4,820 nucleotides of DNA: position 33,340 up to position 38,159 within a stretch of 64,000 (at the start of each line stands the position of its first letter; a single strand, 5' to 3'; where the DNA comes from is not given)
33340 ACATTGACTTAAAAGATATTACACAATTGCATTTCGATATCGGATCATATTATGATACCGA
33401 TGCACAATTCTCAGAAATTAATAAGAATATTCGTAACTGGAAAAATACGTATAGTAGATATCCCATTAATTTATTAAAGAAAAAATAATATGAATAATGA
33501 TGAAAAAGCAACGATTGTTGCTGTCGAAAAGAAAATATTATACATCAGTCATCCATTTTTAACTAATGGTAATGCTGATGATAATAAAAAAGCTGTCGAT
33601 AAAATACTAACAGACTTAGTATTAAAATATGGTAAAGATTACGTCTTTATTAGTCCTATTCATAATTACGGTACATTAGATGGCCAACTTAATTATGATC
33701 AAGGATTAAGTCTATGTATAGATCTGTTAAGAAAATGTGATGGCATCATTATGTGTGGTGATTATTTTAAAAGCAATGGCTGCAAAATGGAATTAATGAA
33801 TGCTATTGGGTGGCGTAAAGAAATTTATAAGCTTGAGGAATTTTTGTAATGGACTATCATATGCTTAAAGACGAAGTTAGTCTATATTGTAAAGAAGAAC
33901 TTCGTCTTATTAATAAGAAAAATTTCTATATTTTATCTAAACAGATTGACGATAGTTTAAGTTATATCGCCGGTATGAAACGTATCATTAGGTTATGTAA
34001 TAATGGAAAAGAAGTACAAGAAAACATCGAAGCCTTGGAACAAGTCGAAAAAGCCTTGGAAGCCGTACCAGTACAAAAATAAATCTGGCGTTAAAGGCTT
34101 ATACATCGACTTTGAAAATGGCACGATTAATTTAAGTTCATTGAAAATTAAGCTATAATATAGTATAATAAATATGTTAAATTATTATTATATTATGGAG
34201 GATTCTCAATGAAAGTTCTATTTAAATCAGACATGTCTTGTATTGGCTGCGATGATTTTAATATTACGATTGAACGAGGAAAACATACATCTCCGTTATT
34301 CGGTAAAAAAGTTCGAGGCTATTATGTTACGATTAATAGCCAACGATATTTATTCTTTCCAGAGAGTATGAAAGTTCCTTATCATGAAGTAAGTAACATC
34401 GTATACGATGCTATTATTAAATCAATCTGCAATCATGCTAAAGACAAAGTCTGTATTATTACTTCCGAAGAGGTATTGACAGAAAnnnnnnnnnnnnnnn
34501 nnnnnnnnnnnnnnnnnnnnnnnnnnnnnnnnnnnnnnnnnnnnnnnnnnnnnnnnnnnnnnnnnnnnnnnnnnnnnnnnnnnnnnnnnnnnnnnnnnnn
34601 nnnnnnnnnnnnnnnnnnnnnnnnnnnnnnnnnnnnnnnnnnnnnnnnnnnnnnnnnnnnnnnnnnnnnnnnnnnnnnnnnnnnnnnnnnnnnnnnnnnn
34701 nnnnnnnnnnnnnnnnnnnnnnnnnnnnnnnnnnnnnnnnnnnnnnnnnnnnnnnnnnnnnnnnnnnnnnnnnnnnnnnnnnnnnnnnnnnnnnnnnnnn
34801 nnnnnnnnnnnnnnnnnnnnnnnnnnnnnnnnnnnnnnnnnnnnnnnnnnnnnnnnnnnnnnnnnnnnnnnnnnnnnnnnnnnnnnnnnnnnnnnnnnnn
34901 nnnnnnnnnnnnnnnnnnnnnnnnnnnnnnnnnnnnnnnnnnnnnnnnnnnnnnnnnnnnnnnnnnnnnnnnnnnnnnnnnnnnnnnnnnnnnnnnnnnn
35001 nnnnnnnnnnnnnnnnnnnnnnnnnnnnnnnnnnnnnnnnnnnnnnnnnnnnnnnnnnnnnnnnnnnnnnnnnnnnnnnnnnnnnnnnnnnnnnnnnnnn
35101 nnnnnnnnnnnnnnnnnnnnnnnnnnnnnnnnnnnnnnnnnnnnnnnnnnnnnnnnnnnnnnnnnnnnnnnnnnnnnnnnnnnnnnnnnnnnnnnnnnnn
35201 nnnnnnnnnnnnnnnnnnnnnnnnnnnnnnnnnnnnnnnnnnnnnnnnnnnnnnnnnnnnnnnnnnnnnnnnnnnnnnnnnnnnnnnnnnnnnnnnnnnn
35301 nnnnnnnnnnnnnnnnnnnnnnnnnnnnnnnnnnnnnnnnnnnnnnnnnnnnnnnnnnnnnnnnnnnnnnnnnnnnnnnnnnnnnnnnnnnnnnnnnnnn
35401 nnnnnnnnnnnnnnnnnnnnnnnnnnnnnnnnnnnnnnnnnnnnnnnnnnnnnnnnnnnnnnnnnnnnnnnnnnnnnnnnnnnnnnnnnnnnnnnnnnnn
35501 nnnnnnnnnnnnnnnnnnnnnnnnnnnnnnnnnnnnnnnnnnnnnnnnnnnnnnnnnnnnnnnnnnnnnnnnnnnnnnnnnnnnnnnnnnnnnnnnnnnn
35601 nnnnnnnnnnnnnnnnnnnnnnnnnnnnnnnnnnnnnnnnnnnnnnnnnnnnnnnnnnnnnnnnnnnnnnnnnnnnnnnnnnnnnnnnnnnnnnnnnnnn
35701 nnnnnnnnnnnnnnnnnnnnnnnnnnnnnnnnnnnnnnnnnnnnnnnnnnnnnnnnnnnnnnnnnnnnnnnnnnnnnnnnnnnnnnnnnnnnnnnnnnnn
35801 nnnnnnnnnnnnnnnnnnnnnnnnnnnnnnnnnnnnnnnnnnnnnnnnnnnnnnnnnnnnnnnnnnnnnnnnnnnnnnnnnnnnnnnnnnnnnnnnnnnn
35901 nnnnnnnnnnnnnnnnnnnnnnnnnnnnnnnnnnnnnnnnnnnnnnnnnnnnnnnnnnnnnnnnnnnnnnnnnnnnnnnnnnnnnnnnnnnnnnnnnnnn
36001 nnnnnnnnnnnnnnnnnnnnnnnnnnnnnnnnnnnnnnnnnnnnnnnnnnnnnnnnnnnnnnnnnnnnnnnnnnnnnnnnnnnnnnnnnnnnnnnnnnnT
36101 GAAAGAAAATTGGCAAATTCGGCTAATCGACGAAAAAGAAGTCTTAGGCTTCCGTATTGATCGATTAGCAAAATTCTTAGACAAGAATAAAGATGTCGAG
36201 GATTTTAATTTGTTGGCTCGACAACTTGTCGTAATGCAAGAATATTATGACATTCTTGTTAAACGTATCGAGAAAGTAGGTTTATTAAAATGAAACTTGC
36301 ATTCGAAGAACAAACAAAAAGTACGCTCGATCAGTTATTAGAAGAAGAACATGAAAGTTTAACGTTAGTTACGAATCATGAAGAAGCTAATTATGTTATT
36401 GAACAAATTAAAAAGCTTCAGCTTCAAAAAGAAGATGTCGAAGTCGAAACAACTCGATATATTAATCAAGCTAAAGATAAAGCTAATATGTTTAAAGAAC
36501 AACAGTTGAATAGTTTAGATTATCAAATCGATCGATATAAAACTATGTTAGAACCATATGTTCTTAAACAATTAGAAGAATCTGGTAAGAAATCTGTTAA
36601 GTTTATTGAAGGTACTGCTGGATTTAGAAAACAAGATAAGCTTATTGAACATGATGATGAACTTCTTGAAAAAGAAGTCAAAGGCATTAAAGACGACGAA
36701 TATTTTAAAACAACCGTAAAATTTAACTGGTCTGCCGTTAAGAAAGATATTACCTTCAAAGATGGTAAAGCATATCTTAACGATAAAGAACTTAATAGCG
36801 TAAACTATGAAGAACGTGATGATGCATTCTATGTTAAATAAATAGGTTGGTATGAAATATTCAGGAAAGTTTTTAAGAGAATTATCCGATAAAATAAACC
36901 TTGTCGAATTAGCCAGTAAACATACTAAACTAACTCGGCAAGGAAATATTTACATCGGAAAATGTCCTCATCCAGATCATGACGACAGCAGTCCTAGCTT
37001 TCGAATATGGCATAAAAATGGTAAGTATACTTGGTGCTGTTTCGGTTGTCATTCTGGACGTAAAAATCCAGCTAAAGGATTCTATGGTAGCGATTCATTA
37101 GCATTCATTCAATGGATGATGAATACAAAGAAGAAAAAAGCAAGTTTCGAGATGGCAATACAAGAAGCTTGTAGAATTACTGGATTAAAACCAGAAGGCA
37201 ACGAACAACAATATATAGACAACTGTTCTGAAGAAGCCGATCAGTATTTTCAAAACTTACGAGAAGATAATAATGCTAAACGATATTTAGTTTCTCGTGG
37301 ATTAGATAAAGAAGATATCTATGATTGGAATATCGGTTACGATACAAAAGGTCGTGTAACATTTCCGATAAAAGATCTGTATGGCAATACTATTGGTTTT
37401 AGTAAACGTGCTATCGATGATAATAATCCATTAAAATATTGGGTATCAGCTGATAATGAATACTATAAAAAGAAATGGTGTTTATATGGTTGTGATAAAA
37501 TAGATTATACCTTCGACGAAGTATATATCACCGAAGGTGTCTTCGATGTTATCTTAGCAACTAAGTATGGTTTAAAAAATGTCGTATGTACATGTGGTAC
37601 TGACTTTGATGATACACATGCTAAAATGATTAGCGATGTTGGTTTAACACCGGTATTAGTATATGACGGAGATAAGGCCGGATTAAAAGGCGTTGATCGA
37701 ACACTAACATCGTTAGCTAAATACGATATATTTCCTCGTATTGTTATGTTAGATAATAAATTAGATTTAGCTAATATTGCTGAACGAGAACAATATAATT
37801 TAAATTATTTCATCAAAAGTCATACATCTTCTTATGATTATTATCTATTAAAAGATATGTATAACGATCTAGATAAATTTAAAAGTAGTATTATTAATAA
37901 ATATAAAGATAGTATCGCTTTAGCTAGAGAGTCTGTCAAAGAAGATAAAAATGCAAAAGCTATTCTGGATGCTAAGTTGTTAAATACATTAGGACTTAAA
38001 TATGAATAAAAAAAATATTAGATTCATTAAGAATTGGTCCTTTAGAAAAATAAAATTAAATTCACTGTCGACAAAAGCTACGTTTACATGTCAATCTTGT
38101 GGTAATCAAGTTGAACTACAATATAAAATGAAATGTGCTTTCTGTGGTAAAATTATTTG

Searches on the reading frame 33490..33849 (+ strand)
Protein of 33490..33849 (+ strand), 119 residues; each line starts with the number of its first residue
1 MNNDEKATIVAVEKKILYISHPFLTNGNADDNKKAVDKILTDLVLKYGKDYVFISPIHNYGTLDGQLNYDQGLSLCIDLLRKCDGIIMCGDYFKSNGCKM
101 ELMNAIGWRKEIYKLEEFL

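Call 83: search_protein_families(library=pfam, proteins=[window:33490-33849:+], max_evalue=0.01)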
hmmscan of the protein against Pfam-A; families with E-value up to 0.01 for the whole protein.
window:33490-33849:+ (119 aa): 2 families
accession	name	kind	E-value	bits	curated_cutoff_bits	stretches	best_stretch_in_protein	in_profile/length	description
PF14359.12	DUF4406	-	4.3e-08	33.9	22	1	17-111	3-88/91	Domain of unknown function (DUF4406)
PF24963.1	DUF7768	-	0.0087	16.8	26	0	16-112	2-95/98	Domain of unknown function (DUF7768)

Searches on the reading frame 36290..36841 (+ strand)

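Call 83: search_protein_families(library=pfam, proteins=[window:36290-36841:+], max_evalue=0.01)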
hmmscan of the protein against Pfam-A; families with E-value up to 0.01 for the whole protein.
window:36290-36841:+ (183 aa): 1 family
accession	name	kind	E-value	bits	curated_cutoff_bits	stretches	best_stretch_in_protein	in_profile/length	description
PF07352.17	Phage_Mu_Gam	-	7.7e-11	42.6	28.3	1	31-182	2-147/149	Bacteriophage Mu Gam like protein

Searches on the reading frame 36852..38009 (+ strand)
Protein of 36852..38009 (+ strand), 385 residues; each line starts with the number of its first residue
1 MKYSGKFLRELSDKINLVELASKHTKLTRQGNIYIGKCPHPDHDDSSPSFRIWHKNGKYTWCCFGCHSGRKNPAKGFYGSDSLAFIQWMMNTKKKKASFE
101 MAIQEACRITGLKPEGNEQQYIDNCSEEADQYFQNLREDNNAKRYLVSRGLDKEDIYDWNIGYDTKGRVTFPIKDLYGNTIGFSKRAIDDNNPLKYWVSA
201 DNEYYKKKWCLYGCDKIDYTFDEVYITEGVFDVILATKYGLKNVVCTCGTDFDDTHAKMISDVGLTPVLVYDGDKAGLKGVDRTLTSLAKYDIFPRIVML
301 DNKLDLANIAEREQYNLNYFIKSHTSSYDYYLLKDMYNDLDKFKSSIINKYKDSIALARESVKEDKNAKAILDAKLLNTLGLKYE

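Call 84: search_protein_families(library=pfam, proteins=[window:36852-38009:+], max_evalue=0.01)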
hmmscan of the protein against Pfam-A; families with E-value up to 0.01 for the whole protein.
window:36852-38009:+ (385 aa): 5 families
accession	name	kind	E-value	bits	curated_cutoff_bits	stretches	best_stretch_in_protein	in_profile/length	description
PF08275.17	DNAG_N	-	1e-17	64.9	26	1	167-216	77-126/128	DNA primase catalytic core, N-terminal domain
PF01807.25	Zn_ribbon_DnaG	-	1.8e-11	44.2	24.9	1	6-108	4-87/98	CHC2 zinc finger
PF13155.12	Toprim_2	-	2.1e-09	38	22.1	1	225-306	1-84/88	Toprim-like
PF13662.12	Toprim_4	-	3e-07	31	25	1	222-292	1-78/85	Toprim domain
PF01751.28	Toprim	-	0.00073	20.1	23.1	1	223-288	1-80/96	Toprim domain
